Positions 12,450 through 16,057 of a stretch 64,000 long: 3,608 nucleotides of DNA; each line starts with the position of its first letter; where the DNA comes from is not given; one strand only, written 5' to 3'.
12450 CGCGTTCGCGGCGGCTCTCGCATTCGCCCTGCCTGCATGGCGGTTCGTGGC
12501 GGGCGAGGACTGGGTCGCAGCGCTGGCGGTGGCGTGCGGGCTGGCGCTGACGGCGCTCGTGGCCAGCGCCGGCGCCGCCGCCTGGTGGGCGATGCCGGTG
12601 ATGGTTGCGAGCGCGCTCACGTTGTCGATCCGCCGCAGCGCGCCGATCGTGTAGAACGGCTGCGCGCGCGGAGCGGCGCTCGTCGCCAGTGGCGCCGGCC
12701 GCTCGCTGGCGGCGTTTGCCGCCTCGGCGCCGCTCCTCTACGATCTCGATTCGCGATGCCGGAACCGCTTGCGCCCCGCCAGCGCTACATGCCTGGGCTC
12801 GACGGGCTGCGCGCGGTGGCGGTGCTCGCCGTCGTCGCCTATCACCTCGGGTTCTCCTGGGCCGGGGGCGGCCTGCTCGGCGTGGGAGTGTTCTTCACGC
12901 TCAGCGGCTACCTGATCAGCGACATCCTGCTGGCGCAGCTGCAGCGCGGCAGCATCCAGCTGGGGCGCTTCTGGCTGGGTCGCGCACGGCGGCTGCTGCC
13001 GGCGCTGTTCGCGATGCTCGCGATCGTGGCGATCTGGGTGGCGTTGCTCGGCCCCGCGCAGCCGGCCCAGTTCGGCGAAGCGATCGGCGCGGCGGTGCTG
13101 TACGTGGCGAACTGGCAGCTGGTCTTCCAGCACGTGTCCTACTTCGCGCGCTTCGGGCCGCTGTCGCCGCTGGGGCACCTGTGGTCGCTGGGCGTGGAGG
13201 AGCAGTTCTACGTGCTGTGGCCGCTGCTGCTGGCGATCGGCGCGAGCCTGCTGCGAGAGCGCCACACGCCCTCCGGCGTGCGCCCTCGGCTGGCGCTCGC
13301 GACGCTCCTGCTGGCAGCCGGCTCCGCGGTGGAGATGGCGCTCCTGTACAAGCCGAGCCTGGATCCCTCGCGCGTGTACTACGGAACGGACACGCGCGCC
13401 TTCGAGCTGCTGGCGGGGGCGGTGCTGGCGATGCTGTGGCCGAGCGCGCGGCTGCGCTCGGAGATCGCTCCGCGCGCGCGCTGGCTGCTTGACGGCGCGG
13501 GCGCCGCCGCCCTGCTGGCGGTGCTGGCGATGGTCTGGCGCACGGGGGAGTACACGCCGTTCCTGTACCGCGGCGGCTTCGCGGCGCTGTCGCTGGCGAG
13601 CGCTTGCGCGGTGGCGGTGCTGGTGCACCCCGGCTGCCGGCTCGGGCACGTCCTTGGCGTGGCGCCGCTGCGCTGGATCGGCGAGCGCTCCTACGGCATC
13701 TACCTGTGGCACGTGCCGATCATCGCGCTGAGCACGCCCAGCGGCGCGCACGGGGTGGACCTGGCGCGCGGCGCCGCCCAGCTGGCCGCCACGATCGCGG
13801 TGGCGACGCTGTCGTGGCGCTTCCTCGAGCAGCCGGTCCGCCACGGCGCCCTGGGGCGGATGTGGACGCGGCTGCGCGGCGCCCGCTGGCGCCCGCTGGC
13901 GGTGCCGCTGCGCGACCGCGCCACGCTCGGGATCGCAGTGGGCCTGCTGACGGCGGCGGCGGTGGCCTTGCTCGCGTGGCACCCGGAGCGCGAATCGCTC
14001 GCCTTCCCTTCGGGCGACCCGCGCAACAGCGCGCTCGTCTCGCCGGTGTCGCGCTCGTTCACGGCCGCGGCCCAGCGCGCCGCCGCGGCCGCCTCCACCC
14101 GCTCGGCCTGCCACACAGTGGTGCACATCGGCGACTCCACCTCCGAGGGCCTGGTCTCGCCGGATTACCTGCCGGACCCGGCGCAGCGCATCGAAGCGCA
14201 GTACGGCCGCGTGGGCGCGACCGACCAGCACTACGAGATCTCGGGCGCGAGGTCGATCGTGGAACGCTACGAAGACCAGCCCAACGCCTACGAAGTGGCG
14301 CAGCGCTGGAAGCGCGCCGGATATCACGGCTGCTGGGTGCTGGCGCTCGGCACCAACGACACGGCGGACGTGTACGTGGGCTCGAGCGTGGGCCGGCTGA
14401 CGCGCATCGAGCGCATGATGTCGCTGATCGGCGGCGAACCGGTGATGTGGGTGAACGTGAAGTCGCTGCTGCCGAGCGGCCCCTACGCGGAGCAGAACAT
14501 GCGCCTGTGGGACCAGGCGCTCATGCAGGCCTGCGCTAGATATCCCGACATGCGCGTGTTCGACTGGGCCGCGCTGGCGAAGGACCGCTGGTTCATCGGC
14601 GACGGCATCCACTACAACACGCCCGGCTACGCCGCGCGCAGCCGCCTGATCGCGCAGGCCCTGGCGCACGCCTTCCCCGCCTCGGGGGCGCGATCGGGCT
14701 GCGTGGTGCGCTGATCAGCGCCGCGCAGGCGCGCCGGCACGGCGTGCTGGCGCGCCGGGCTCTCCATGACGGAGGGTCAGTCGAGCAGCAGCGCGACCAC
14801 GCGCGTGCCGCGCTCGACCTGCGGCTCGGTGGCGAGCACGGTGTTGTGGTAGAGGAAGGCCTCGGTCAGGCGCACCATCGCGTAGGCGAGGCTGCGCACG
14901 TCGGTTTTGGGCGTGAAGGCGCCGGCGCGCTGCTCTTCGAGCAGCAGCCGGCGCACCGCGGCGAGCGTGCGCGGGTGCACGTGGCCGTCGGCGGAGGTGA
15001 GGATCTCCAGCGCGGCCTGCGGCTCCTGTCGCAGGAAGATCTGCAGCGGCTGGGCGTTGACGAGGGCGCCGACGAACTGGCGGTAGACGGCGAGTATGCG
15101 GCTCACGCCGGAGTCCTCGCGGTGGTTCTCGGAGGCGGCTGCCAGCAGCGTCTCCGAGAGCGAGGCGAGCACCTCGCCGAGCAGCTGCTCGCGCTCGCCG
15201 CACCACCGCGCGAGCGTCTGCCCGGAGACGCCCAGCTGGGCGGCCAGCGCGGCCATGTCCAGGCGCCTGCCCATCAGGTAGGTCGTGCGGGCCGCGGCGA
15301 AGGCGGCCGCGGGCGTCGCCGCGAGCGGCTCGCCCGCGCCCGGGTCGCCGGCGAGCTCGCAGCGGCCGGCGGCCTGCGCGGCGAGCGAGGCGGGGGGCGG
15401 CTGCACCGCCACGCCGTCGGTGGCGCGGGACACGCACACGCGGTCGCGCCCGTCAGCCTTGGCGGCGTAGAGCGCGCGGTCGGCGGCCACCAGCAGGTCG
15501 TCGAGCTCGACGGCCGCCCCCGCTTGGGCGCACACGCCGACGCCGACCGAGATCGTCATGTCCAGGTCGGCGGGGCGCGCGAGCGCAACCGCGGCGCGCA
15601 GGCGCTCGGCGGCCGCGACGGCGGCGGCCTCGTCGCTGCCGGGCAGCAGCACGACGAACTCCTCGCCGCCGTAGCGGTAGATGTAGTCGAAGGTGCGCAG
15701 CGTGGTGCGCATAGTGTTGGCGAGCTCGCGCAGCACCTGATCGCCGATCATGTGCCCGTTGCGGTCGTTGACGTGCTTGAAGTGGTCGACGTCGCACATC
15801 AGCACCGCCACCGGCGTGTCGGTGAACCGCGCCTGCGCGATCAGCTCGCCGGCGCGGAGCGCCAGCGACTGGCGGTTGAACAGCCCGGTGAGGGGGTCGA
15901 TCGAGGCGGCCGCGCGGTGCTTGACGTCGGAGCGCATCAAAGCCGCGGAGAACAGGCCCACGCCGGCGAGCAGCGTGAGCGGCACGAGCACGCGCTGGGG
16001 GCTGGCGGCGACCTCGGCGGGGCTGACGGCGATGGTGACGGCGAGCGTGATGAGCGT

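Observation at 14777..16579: Membrane diguanylate cyclase fused to a QsdR/TetR DNA-binding domain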

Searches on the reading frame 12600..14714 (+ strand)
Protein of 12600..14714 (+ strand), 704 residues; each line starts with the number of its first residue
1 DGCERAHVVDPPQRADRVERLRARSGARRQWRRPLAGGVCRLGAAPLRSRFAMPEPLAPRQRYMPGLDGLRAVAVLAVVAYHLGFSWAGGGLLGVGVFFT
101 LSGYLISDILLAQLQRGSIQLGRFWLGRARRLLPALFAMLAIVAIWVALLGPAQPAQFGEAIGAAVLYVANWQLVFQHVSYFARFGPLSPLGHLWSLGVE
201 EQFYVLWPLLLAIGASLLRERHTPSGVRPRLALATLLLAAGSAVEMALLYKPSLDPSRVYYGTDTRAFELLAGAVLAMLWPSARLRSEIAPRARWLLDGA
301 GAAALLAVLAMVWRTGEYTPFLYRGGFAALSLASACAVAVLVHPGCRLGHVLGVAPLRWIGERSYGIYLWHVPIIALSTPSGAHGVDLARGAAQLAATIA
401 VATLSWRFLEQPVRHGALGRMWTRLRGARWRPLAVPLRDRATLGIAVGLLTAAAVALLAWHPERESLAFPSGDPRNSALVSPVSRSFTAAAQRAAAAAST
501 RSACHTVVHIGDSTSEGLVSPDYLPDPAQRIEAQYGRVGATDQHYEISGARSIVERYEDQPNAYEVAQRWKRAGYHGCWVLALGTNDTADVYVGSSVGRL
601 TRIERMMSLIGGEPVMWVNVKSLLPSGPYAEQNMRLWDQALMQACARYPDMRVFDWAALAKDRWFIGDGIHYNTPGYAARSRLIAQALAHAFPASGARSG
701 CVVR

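Call 12: search_protein_families(library=pfam, proteins=[window:12600-14714:+], max_evalue=0.001)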
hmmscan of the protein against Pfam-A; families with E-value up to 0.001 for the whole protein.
window:12600-14714:+ (704 aa): 2 families
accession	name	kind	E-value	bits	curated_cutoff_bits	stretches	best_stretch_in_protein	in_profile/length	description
PF01757.29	Acyl_transf_3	-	1.2e-28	100.6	31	1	65-403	2-322/326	Acyltransferase domain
PF13472.12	Lipase_GDSL_2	-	4e-08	34.4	32.9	1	510-679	2-178/178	GDSL-like Lipase/Acylhydrolase family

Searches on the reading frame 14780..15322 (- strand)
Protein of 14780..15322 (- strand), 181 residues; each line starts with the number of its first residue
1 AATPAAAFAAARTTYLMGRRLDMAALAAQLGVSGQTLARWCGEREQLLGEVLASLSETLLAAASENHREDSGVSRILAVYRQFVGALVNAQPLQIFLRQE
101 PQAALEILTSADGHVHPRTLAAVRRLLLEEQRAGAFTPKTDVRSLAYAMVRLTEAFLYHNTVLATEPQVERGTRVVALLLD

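Call 7: search_solved_structures(query=window:14780-15322:-, max_evalue=1, show_alignments=3)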
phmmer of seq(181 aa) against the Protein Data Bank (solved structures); distinct sequences matched with E-value up to 1: 5.
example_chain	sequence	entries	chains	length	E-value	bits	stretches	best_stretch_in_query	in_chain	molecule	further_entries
4za6_A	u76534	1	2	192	1.3e-14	57.9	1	8-180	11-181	TetR family transcriptional regulator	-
4jl3_A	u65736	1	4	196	0.029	17.8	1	20-63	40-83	Transcriptional regulator, TetR family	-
4jkz_A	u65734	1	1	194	0.029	17.8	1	20-63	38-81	Transcriptional regulator, TetR family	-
3bs3_A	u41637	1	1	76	0.21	15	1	24-59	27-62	Putative DNA-binding protein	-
3he0_A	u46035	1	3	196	0.44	14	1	20-73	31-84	Transcriptional regulator, TetR family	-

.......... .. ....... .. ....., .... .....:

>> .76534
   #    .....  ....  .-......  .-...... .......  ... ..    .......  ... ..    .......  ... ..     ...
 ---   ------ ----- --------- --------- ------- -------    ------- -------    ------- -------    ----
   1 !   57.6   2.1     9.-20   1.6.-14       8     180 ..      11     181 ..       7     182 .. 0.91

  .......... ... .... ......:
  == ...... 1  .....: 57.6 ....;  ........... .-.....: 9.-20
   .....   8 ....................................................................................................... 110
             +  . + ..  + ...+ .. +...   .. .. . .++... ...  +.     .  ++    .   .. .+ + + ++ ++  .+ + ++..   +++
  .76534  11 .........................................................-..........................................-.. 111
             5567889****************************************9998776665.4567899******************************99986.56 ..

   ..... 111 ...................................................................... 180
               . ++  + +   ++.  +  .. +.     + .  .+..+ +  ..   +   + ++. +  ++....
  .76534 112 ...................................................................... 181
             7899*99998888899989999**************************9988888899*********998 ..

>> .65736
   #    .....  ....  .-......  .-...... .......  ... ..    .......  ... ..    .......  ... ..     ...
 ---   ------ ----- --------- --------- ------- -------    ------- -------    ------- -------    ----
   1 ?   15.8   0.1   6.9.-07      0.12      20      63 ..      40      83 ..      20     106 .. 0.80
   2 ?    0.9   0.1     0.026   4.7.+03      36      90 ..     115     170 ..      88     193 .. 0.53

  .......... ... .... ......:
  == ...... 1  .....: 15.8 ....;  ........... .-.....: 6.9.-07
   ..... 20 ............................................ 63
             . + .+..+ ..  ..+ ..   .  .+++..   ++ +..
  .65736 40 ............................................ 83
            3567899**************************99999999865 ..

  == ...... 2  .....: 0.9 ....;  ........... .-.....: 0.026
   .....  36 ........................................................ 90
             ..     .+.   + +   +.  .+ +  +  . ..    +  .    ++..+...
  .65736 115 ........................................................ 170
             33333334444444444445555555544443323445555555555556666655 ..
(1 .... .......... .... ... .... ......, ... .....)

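Call 10: find_homologous_proteins(query=window:14780-15322:-)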
Query seq(181 aa) (181 aa): 9 proteins with E <= 0.001 among 3315 candidates.
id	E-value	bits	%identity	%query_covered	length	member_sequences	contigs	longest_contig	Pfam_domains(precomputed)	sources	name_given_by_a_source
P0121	2.2e-75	270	72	94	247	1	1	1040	PF18598.7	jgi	-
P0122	8.0e-62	226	68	91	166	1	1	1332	PF18598.7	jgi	jgi:AcrR family transcriptional regulator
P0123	1.8e-60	222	63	92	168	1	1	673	PF18598.7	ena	-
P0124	7.5e-54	200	58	92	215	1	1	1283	PF18598.7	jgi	jgi:AcrR family transcriptional regulator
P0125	1.9e-52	196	56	99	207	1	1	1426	PF18598.7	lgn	-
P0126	4.1e-52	194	56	99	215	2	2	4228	PF18598.7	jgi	jgi:AcrR family transcriptional regulator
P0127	1.5e-51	193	56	99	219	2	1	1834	PF18598.7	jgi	jgi:AcrR family transcriptional regulator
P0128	8.2e-43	164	50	96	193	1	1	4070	PF18598.7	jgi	jgi:hypothetical protein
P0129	8.2e-42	161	50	98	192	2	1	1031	PF13518.13,PF18598.7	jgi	jgi:AcrR family transcriptional regulator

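Call 19: search_protein_representatives(protein=window:14780-15322:-)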
Query: 181 residues. Proteins with E-value up to 0.001 (for the whole library): 797; up to 1e-10: 426; up to 1e-30: 9. The best 150 are listed.
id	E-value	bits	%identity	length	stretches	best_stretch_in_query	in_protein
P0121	7.1e-76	270.0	73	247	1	2-181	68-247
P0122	2.5e-62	226.0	68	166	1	17-181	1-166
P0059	1.2e-49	184.8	52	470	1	2-181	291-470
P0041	5.8e-46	172.8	50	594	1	3-181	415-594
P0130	1.1e-45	171.9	53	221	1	2-180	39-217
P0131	4.7e-33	130.9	46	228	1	5-180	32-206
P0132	2.9e-32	128.3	44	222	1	2-180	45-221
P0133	3.1e-31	125.0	55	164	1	15-139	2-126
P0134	6.1e-31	124.0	42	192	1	3-180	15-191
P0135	5.5e-30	120.9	41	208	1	3-180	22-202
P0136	8.6e-30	120.3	39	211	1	2-181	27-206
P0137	1.1e-29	119.9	45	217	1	3-176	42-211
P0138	3.8e-29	118.2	44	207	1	3-180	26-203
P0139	5.9e-29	117.6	59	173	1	3-107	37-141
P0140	1.4e-28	116.4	42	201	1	10-180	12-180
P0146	3.4e-27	111.8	39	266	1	2-171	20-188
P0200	9.3e-23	97.4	37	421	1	6-177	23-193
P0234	5.6e-21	91.7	36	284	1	2-176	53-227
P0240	7.4e-21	91.3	37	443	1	12-180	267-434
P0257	5.9e-20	88.3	30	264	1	6-180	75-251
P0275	2.0e-19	86.6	34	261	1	3-179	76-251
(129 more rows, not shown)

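Call 43: search_protein_families(library=pfam, proteins=[P0240, P0200, P0130, P0121, P0146, P0234, P0257, P0275, P0131], max_evalue=0.01)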
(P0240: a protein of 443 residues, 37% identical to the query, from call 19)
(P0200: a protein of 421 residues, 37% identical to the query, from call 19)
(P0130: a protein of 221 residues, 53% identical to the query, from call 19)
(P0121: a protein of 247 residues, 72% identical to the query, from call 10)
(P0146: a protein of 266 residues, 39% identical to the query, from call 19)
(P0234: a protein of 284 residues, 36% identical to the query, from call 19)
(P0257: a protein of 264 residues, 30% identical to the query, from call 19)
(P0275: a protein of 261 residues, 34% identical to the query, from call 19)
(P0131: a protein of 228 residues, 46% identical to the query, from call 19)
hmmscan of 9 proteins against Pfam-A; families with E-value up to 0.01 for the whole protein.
P0240 (443 aa): 3 families
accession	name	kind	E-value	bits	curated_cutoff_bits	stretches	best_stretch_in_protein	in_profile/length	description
PF18598.6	TetR_C_36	-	2.3e-29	102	33.7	1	325-435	1-111/111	Tetracyclin repressor-like, C-terminal domain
PF00440.29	TetR_N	-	2.7e-23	81.9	24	2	27-73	1-47/47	Bacterial regulatory proteins, tetR family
PF13309.12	HTH_22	-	0.0019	18.6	29.6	0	280-294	46-60/63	HTH domain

P0200 (421 aa): 4 families
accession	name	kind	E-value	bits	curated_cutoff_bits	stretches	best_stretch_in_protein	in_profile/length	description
PF18598.6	TetR_C_36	-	2.5e-35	121.2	33.7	1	87-197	1-111/111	Tetracyclin repressor-like, C-terminal domain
PF00378.25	ECH_1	-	2.6e-31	109.3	27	1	233-412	4-187/251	Enoyl-CoA hydratase/isomerase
PF16113.10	ECH_2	-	4.3e-22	79.5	27.2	1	238-405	4-180/335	Enoyl-CoA hydratase/isomerase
PF13384.12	HTH_23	-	0.0011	19.1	24.6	0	28-57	8-37/50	Homeodomain-like domain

P0130 (221 aa): 3 families
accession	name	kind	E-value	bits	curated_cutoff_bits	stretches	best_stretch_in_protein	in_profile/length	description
PF18598.6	TetR_C_36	-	1.4e-30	106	33.7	1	109-218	2-111/111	Tetracyclin repressor-like, C-terminal domain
PF16925.10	TetR_C_13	-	0.0025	18.6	27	1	156-209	52-105/109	Tetracyclin repressor-like, C-terminal domain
PF13560.12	HTH_31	-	0.0052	17.5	27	0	61-83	18-40/64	Helix-turn-helix domain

P0121 (247 aa): 1 family
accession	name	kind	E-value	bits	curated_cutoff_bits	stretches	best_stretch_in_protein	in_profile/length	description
PF18598.6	TetR_C_36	-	6e-30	103.9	33.7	1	137-246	1-110/111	Tetracyclin repressor-like, C-terminal domain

P0146 (266 aa): 2 families
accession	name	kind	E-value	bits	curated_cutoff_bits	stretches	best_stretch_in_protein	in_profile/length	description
PF18598.6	TetR_C_36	-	7.1e-31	106.9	33.7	1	88-197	1-110/111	Tetracyclin repressor-like, C-terminal domain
PF00440.29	TetR_N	-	0.0068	16.6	24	0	39-68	17-46/47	Bacterial regulatory proteins, tetR family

P0234 (284 aa): 4 families
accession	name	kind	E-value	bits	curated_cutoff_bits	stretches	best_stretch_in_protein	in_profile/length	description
PF18598.6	TetR_C_36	-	2.8e-33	114.6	33.7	1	122-231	1-110/111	Tetracyclin repressor-like, C-terminal domain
PF20432.4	Xre-like-HTH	-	9.9e-05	23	25.8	1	59-93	12-45/63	Antitoxin Xre-like helix-turn-helix domain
PF02796.21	HTH_7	-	0.0013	19.3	23.8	1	66-90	17-40/45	Helix-turn-helix domain of resolvase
PF05225.22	HTH_psq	-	0.0046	17.1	20.4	1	57-95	3-40/45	helix-turn-helix, Psq domain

P0257 (264 aa): 4 families
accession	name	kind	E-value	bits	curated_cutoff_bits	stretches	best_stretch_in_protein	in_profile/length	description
PF18598.6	TetR_C_36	-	4.3e-27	94.7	33.7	1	140-252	1-111/111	Tetracyclin repressor-like, C-terminal domain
PF13022.12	HTH_Tnp_1_2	-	0.0012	19.3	27.9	1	89-114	26-51/122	Helix-turn-helix of insertion element transposase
PF06056.18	Terminase_5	-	0.0058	17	20.3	0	77-110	3-34/58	Putative ATPase subunit of terminase (gpP-like)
PF02796.21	HTH_7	-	0.0097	16.5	23.8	0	72-108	5-40/45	Helix-turn-helix domain of resolvase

P0275 (261 aa): 2 families
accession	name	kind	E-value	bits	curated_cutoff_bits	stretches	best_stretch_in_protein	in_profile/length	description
PF18598.6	TetR_C_36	-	6.5e-33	113.5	33.7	1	143-251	1-109/111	Tetracyclin repressor-like, C-terminal domain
PF13022.12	HTH_Tnp_1_2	-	0.0036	17.9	27.9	1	93-118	26-51/122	Helix-turn-helix of insertion element transposase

P0131 (228 aa): 5 families
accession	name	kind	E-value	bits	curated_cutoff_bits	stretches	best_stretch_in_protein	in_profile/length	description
PF18598.6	TetR_C_36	-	9.7e-33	112.9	33.7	1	98-207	2-111/111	Tetracyclin repressor-like, C-terminal domain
PF00440.29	TetR_N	-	0.00025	21.2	24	1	48-77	17-46/47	Bacterial regulatory proteins, tetR family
PF13384.12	HTH_23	-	0.0019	18.4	24.6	1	48-68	18-38/50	Homeodomain-like domain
PF13518.12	HTH_28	-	0.0021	18.6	25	1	41-68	8-33/52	Helix-turn-helix domain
PF13022.12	HTH_Tnp_1_2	-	0.0029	18.1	27.9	1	37-72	20-51/122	Helix-turn-helix of insertion element transposase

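Call 57: find_encoding_contigs(protein=P0126, flank=4000, max_places=2)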
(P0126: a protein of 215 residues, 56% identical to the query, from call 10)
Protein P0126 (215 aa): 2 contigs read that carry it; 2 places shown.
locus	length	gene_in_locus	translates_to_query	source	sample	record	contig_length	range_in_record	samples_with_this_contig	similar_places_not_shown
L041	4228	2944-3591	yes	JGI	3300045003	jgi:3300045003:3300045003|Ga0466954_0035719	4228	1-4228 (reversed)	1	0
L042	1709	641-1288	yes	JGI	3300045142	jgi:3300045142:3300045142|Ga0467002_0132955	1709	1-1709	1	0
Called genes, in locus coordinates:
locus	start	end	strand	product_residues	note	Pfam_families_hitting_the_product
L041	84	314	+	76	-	-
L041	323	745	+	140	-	PF01850:PIN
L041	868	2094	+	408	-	PF13668:Ferritin_2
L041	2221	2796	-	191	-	PF13489:Methyltransf_23, PF02353:CMAS (faint), PF00398:RrnaAD, PF13847:Methyltransf_31 (weak), PF13649:Methyltransf_25, PF08241:Methyltransf_11, PF08242:Methyltransf_12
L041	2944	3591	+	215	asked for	PF18598:TetR_C_36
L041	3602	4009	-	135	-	PF07883:Cupin_2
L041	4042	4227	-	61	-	?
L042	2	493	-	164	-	?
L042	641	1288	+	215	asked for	PF18598:TetR_C_36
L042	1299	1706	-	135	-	PF07883:Cupin_2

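Call 58: find_encoding_contigs(protein=P0128, flank=4000, max_places=2)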
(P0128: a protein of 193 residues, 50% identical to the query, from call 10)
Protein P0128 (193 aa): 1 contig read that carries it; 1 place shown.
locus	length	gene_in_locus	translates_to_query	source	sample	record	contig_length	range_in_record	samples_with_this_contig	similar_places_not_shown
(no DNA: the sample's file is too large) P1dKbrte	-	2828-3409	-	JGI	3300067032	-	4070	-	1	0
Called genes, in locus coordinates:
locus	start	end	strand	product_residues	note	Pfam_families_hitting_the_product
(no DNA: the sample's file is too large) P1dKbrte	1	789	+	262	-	?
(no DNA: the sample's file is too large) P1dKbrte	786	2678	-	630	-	PF07690:MFS_1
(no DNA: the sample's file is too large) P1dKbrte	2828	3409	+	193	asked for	PF18598:TetR_C_36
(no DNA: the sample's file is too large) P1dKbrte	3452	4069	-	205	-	?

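Call 67: search_protein_families(library=ncbifam, proteins=[window:14780-15322:-], max_evalue=10)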
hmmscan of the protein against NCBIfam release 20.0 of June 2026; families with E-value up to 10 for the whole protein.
window:14780-15322:- (181 aa): 3 families
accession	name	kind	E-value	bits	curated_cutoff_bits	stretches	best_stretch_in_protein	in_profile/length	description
NF050111.1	TransRegSACE7040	equivalog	0.00048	20.1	250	1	20-69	21-70/186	SACE_7040 family transcriptional regulator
NF007015.0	PRK09480.1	equivalog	0.059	12.9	120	1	18-79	28-90/197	nucleoid occlusion factor SlmA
NF000168.2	ABCF_Msr_all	exception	0.087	11.4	680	1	24-88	85-151/487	Msr family ABC-F type ribosomal protection protein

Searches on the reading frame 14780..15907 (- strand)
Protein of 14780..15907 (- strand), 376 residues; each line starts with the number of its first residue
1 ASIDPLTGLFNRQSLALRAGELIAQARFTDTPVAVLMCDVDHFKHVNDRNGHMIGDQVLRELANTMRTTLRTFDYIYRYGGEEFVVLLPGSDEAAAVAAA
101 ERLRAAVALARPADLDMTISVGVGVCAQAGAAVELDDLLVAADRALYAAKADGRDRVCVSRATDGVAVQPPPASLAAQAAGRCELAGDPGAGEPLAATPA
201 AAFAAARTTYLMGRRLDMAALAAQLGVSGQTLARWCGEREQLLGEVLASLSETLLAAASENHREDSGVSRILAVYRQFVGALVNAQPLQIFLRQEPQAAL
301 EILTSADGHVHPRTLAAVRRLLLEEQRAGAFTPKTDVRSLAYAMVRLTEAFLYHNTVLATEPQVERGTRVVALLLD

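Call 69: predict_structure(alignment_id=A3)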
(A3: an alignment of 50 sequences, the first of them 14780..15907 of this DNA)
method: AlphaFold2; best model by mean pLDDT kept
length: 376 residues; sequences in the alignment: 50
mean_pLDDT: 89.9   pTM: 0.70
mean pLDDT of the five models: 89.9, 89.2, 88.8, 88.7, 88.1
residues with pLDDT >= 90: 262; 70-90: 85; 50-70: 22; < 50: 7
segments of 3 or more residues with pLDDT < 50: 1-7
pLDDT, mean of each block of 10 residues (from residue 1): 45 82 89 95 95 94 93 76 91 95 97 97 86 86 92 93 74 94 79 77 97 98 97 97 97 97 98 97 95 93 89 95 97 90 90 75 91 95
secondary structure, 60 per line:
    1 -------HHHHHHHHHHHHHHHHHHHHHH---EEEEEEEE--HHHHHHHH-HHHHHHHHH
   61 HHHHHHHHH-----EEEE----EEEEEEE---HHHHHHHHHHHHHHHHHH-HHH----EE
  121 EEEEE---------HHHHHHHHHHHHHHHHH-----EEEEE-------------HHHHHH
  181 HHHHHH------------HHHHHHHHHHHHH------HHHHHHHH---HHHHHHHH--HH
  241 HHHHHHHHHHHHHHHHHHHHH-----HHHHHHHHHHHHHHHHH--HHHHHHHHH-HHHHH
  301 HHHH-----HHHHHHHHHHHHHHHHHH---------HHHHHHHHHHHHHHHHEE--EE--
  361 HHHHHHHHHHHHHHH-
elements in order: H8-29 E33-40 H43-50 H52-69 E75-78 E83-89 H93-110 E119-125 H135-151 E157-161 H175-186 H199-211 H218-225 H229-236 H239-261 H267-283 H286-294 H296-304 H310-327 H337-352 H361-375
